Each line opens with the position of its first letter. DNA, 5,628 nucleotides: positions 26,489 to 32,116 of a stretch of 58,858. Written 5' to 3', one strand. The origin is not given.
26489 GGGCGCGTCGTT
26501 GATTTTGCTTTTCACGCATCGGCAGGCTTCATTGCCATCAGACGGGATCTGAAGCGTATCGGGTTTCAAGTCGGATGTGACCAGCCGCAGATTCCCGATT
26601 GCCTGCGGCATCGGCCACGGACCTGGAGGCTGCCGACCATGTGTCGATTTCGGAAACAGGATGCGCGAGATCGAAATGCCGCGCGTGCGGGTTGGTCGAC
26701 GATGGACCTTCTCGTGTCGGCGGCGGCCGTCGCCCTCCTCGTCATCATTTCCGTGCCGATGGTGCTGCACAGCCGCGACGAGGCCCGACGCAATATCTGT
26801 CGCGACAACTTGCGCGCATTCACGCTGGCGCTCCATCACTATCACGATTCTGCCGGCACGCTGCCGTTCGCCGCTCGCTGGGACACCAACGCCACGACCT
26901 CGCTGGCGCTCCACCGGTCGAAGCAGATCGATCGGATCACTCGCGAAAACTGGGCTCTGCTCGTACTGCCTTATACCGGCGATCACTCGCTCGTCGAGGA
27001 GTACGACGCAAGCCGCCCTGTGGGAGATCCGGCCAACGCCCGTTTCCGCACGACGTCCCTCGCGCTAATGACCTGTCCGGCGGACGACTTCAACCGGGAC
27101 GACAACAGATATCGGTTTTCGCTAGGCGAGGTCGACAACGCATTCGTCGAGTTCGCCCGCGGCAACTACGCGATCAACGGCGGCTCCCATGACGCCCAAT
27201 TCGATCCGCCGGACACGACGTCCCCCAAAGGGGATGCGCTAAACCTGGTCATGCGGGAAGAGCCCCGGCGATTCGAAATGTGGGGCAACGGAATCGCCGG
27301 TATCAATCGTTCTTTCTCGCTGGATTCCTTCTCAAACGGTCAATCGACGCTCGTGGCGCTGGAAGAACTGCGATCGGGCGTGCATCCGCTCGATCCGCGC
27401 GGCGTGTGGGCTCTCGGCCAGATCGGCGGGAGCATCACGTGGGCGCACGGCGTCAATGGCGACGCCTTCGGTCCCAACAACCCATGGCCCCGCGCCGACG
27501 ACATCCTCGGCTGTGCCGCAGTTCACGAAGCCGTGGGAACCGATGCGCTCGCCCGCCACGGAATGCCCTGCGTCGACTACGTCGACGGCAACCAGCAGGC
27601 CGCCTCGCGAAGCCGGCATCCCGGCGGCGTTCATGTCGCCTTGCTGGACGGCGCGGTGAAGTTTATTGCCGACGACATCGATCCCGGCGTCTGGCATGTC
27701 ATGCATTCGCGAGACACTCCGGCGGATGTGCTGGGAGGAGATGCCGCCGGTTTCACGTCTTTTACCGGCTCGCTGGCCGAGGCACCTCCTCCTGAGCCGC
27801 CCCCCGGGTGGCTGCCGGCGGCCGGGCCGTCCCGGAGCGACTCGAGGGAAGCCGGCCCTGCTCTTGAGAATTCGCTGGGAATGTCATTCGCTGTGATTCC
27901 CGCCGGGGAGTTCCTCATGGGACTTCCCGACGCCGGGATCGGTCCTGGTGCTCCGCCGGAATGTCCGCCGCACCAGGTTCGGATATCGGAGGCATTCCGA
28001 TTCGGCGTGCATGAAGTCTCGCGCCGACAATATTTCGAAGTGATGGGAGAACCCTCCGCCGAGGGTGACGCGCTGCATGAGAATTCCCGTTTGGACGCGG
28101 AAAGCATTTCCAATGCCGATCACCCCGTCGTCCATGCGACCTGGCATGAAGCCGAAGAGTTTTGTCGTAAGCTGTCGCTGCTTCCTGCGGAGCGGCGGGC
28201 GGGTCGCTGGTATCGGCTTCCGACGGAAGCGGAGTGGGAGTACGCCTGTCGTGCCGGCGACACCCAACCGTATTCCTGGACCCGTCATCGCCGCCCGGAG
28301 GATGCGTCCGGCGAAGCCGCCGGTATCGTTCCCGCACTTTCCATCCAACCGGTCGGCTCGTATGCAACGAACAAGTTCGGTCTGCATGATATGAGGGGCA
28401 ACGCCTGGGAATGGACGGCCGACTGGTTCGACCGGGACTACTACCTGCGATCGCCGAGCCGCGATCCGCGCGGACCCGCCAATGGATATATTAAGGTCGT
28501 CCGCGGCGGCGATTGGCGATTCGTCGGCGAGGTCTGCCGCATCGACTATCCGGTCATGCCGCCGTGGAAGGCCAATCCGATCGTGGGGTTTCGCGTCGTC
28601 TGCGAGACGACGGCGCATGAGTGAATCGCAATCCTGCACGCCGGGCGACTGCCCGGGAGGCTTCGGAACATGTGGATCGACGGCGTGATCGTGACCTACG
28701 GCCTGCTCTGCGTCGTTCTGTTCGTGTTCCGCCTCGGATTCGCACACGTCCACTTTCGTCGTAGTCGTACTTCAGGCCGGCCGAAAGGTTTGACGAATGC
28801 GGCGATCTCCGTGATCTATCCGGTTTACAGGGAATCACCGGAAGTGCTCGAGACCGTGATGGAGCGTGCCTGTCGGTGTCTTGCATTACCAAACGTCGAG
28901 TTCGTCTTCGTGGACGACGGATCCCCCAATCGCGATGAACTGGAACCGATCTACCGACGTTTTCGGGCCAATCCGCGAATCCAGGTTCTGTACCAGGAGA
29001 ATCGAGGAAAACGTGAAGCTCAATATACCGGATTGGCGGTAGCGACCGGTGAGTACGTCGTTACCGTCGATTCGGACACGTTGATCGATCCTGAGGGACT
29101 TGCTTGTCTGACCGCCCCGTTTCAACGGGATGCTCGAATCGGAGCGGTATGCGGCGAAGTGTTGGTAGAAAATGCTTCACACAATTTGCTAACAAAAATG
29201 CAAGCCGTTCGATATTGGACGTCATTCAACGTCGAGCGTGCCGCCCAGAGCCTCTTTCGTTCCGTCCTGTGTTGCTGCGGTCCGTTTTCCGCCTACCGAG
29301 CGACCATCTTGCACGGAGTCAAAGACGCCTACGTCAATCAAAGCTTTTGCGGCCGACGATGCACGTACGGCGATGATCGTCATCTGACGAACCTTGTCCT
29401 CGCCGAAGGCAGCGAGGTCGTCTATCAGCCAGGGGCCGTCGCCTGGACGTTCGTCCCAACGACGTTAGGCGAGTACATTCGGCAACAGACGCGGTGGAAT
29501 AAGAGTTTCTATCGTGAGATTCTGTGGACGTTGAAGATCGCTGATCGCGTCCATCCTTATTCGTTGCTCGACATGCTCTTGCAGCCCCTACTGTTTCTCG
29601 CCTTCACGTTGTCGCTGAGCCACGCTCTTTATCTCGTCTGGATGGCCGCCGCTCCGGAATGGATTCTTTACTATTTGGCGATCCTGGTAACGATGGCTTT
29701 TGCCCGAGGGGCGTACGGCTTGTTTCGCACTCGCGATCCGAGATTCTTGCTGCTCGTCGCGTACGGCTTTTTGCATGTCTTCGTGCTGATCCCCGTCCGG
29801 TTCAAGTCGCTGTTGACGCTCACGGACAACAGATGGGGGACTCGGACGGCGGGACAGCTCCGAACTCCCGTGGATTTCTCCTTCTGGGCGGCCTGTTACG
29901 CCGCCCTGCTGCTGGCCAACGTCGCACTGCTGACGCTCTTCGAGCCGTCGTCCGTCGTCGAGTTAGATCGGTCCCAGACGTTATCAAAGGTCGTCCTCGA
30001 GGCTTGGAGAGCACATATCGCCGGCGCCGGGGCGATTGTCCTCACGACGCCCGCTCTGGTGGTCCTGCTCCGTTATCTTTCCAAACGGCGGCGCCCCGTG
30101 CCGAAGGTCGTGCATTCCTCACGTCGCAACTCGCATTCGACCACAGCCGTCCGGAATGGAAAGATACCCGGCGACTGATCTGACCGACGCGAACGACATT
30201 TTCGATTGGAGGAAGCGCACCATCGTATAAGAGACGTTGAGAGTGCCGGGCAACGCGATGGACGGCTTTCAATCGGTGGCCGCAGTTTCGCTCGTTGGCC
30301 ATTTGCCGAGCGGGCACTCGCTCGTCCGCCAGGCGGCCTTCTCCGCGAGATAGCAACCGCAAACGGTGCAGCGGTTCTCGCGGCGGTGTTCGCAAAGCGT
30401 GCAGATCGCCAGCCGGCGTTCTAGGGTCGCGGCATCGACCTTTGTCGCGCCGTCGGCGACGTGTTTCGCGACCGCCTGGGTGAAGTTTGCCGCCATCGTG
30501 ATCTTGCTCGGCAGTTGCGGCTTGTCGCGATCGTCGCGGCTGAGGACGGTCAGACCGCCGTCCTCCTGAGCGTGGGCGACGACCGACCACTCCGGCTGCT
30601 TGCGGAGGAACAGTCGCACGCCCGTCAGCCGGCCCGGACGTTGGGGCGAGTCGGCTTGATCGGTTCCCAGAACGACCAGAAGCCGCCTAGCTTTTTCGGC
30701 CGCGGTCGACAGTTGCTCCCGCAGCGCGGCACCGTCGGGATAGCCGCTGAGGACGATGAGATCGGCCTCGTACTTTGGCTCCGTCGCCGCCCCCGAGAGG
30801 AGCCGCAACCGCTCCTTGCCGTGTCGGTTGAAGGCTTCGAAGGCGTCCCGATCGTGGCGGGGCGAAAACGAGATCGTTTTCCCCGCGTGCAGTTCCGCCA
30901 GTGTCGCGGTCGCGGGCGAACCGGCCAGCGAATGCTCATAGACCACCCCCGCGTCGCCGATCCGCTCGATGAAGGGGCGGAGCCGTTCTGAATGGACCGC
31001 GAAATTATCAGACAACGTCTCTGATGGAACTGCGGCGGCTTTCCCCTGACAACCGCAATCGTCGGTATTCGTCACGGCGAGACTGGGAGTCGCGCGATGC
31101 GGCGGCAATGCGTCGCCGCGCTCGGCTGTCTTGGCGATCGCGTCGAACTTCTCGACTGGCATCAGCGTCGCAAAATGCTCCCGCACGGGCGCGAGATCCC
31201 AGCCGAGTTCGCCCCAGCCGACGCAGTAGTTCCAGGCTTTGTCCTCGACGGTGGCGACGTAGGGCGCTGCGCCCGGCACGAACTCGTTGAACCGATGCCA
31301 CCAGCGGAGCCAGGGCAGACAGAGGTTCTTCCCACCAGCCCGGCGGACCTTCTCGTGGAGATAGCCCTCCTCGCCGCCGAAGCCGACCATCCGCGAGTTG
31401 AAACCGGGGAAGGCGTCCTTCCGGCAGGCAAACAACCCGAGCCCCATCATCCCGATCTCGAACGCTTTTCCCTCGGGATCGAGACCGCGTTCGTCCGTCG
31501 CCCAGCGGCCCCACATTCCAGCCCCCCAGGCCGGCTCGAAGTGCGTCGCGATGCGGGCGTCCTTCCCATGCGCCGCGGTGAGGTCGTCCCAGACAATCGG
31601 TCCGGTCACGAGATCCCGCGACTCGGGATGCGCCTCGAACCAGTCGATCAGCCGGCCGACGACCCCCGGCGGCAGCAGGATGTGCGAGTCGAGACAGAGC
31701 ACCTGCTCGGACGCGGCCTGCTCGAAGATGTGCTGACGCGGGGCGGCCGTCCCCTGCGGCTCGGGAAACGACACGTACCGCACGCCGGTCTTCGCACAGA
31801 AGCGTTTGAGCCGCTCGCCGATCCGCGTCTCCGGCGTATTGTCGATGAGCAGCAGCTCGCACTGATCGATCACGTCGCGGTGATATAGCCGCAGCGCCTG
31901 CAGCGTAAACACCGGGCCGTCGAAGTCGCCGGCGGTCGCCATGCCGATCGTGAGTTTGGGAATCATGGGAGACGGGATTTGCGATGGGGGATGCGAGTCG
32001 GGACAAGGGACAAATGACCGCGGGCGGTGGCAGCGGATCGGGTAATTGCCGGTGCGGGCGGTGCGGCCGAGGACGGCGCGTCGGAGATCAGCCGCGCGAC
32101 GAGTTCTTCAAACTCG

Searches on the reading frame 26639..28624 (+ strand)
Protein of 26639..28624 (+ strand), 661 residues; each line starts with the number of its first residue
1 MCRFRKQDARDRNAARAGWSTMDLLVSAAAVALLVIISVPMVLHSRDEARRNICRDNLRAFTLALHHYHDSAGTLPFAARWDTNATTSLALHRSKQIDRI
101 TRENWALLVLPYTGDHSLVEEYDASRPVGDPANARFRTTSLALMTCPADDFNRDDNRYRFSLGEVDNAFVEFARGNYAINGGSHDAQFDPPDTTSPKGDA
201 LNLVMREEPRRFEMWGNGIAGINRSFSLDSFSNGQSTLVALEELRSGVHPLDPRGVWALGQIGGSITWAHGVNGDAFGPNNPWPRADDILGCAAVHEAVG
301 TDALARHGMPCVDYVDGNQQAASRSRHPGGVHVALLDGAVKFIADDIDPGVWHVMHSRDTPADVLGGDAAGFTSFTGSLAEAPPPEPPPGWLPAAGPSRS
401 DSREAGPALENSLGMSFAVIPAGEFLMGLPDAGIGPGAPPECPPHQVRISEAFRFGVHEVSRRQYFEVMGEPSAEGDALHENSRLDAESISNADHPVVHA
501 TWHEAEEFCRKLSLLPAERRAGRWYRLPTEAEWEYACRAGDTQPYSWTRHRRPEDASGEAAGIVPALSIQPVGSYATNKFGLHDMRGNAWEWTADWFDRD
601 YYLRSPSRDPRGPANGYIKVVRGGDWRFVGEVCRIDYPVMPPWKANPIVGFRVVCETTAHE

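Call 63: search_protein_families(library=pfam, max_evalue=0.001, proteins=[window:26639-28624:+])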
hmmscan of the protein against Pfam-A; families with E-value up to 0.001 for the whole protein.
window:26639-28624:+ (661 aa): 2 families
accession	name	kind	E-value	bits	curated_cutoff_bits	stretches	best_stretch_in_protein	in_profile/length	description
PF03781.23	FGE-sulfatase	-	1.6e-46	159.5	23.3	1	418-654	6-254/255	Sulfatase-modifying factor enzyme 1-like domain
PF07596.16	SBP_bac_10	-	8e-28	98.7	23.3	1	46-349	4-267/268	Protein of unknown function (DUF1559)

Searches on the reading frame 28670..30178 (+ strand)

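Call 63: search_protein_families(library=pfam, max_evalue=0.001, proteins=[window:28670-30178:+])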
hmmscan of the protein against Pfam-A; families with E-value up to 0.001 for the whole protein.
window:28670-30178:+ (502 aa): 5 families
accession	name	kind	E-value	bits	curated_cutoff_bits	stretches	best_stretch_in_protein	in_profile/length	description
PF00535.33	Glycos_transf_2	-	2.7e-22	79.9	23.3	1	47-214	1-164/168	Glycosyl transferase family 2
PF13641.12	Glyco_tranf_2_3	-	3.5e-22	80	27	1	46-277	3-228/230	Glycosyltransferase like family 2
PF03142.21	Chitin_synth_2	-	1.4e-21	77.2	27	1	118-292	193-386/527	Chitin synthase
PF13632.12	Glyco_trans_2_3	-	2.3e-13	50.9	27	1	129-338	1-190/198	Glycosyl transferase family group 2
PF13506.12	Glyco_transf_21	-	4.7e-08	33.1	21.7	1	114-278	18-174/174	Glycosyl transferase family 21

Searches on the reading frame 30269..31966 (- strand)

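Call 63: search_protein_families(library=pfam, max_evalue=0.001, proteins=[window:30269-31966:-])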
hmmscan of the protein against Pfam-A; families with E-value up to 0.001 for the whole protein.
window:30269-31966:- (565 aa): 2 families
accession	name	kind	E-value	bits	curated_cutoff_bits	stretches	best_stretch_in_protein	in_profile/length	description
PF00535.33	Glycos_transf_2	-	2.7e-09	37.6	23.3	1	31-115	19-108/168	Glycosyl transferase family 2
PF19668.4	DUF6171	-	2.2e-08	34.8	27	1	505-556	29-80/80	Family of unknown function (DUF6171)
